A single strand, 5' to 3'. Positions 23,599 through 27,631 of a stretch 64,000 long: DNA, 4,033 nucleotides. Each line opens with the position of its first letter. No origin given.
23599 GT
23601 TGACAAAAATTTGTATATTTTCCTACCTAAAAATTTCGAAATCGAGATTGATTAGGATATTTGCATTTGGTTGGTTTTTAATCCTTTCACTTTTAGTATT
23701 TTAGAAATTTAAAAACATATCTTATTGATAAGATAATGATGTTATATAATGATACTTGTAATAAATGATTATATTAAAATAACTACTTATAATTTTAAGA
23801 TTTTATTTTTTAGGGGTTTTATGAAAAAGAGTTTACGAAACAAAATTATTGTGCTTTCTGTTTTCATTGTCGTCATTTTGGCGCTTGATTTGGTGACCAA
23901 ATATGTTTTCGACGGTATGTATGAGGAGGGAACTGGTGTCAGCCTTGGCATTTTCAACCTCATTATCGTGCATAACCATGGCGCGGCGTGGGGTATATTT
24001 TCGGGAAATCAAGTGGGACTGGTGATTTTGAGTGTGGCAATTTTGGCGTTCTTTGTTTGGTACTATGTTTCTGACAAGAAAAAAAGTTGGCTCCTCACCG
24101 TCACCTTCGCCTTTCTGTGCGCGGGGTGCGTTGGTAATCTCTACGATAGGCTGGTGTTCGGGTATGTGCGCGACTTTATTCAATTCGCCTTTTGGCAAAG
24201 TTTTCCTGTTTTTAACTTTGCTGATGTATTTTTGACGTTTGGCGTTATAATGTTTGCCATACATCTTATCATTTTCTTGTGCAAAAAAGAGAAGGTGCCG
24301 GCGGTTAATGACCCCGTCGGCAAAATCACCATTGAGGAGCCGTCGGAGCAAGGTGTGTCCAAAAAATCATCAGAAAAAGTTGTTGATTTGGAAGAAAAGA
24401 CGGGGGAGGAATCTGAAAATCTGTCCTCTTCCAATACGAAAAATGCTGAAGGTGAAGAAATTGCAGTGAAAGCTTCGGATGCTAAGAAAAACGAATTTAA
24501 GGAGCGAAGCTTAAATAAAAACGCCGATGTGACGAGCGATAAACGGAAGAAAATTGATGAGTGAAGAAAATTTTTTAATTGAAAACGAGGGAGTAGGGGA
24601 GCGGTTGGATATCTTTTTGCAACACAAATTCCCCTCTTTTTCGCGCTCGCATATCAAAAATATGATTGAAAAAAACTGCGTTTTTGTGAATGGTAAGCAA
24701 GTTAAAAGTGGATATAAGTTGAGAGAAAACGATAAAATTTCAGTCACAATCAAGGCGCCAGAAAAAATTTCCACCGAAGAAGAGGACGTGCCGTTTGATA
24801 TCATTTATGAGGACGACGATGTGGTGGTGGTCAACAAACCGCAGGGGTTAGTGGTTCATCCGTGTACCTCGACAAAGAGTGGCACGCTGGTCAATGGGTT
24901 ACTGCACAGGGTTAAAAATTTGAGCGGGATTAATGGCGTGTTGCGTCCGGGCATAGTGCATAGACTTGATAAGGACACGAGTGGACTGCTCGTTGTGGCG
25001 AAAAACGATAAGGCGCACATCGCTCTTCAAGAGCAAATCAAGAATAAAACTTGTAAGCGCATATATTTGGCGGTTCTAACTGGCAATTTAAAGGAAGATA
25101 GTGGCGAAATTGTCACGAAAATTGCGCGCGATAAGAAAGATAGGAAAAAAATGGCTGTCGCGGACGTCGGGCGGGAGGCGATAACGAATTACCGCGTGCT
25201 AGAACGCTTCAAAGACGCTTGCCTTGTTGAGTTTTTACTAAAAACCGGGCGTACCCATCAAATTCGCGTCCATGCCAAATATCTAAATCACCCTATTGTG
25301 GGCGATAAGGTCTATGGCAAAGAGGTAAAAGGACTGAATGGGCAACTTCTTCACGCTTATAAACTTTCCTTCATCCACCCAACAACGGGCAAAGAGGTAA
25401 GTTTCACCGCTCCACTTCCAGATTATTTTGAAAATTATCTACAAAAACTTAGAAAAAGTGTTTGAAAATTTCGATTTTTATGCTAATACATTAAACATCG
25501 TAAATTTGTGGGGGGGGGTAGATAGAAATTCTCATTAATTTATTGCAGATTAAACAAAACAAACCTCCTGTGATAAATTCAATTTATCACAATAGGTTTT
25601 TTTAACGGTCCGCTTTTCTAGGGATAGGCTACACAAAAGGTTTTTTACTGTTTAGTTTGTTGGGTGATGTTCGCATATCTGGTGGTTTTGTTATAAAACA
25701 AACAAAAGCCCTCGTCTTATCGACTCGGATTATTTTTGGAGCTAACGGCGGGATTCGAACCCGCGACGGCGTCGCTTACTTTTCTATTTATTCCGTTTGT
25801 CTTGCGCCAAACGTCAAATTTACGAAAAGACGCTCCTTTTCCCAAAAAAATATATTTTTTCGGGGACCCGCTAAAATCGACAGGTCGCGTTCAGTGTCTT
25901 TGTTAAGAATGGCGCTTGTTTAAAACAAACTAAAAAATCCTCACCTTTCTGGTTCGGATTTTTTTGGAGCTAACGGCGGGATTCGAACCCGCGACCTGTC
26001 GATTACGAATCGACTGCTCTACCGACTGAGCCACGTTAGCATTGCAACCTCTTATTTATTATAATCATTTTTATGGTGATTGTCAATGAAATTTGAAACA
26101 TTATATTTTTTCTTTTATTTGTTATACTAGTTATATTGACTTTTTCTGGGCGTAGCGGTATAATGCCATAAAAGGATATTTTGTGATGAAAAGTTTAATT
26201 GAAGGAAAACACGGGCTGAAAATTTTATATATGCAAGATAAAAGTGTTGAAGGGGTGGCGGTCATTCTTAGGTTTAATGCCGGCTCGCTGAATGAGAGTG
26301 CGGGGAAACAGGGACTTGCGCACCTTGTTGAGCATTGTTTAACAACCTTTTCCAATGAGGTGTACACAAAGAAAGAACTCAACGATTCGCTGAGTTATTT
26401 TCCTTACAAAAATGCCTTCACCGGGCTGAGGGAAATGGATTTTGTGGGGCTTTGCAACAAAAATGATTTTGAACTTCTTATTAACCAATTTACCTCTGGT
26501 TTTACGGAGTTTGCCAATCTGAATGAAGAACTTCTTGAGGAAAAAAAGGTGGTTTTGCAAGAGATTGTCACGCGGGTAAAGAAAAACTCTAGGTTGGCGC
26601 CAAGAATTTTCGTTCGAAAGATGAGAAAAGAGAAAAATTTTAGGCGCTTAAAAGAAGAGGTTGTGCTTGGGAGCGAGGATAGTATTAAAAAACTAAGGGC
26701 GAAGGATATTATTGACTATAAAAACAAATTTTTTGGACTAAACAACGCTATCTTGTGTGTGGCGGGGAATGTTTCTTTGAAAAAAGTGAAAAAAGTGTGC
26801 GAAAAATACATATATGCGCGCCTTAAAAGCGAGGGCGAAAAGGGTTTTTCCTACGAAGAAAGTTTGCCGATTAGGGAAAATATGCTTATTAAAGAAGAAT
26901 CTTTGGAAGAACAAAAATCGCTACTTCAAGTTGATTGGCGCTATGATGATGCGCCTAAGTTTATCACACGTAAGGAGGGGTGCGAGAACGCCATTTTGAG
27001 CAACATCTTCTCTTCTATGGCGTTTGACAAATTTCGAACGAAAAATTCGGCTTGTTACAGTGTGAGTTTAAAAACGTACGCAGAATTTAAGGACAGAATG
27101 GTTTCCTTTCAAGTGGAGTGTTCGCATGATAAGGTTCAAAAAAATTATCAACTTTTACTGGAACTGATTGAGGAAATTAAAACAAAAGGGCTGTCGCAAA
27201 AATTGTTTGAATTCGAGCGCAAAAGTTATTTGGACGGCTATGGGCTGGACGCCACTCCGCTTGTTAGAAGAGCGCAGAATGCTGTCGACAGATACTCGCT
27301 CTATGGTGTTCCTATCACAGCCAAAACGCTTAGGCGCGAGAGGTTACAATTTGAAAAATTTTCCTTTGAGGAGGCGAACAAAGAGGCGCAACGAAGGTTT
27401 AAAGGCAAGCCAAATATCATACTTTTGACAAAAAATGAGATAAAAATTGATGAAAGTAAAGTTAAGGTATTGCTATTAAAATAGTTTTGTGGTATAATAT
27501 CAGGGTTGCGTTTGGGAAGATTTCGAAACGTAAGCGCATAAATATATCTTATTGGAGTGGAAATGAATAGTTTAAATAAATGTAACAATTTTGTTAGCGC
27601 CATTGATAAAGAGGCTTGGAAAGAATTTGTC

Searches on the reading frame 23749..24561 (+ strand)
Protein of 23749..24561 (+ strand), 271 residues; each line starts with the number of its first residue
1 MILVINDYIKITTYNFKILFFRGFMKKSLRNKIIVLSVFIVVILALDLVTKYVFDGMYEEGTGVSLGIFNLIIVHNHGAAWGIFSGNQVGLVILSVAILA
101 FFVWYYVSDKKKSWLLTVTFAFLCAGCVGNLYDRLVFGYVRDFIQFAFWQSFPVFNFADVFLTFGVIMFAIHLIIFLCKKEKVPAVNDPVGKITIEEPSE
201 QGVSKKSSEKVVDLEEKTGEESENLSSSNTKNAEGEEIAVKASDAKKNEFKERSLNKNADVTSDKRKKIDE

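Call 56: search_protein_families(library=pfam, proteins=[window:23749-24561:+], max_evalue=0.00001)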
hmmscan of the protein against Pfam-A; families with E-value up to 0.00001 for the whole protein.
window:23749-24561:+ (271 aa): 1 family
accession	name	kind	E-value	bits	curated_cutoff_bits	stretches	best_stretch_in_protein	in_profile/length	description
PF01252.23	Peptidase_A8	-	1.6e-32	113.1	25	1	40-174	2-141/142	Signal peptidase (SPase) II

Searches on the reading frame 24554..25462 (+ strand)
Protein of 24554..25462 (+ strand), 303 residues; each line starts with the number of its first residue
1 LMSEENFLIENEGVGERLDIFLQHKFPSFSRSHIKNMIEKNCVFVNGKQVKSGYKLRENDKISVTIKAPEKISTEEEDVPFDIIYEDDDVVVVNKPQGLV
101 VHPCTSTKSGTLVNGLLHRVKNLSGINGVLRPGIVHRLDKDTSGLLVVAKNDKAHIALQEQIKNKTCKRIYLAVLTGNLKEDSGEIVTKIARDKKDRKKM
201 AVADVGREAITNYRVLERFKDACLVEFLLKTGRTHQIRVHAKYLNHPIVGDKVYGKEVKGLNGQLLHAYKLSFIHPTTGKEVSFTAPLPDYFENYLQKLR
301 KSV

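Call 56: search_protein_families(library=pfam, proteins=[window:24554-25462:+], max_evalue=0.00001)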
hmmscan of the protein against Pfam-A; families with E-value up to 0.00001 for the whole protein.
window:24554-25462:+ (303 aa): 2 families
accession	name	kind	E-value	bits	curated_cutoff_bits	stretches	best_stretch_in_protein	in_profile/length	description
PF00849.27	PseudoU_synth_2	-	4.7e-34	118.3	26.8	1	89-241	1-150/152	RNA pseudouridylate synthase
PF01479.30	S4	-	2.1e-10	40.6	22.8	1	16-62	1-48/48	S4 domain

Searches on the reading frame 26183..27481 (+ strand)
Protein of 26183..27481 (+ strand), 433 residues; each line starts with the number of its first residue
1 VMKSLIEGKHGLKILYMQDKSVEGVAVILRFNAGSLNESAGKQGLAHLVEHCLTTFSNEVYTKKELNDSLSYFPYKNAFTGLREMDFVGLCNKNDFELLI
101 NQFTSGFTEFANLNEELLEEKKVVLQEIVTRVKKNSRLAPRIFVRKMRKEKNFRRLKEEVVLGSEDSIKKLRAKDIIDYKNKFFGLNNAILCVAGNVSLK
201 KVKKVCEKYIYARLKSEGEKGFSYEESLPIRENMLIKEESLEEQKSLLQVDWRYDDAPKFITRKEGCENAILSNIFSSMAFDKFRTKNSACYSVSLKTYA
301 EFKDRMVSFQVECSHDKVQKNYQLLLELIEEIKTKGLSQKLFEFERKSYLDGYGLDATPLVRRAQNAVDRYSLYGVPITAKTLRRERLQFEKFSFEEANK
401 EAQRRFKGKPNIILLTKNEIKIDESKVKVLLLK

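Call 56: search_protein_families(library=pfam, proteins=[window:26183-27481:+], max_evalue=0.00001)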
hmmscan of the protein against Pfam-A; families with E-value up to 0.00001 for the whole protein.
window:26183-27481:+ (433 aa): 2 families
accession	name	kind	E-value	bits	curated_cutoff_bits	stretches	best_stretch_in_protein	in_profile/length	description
PF05193.26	Peptidase_M16_C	-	3.3e-17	63.4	23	1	171-347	2-179/181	Peptidase M16 inactive domain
PF00675.25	Peptidase_M16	-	4.3e-08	33.6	22.3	1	14-138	2-126/149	Insulinase (Peptidase family M16)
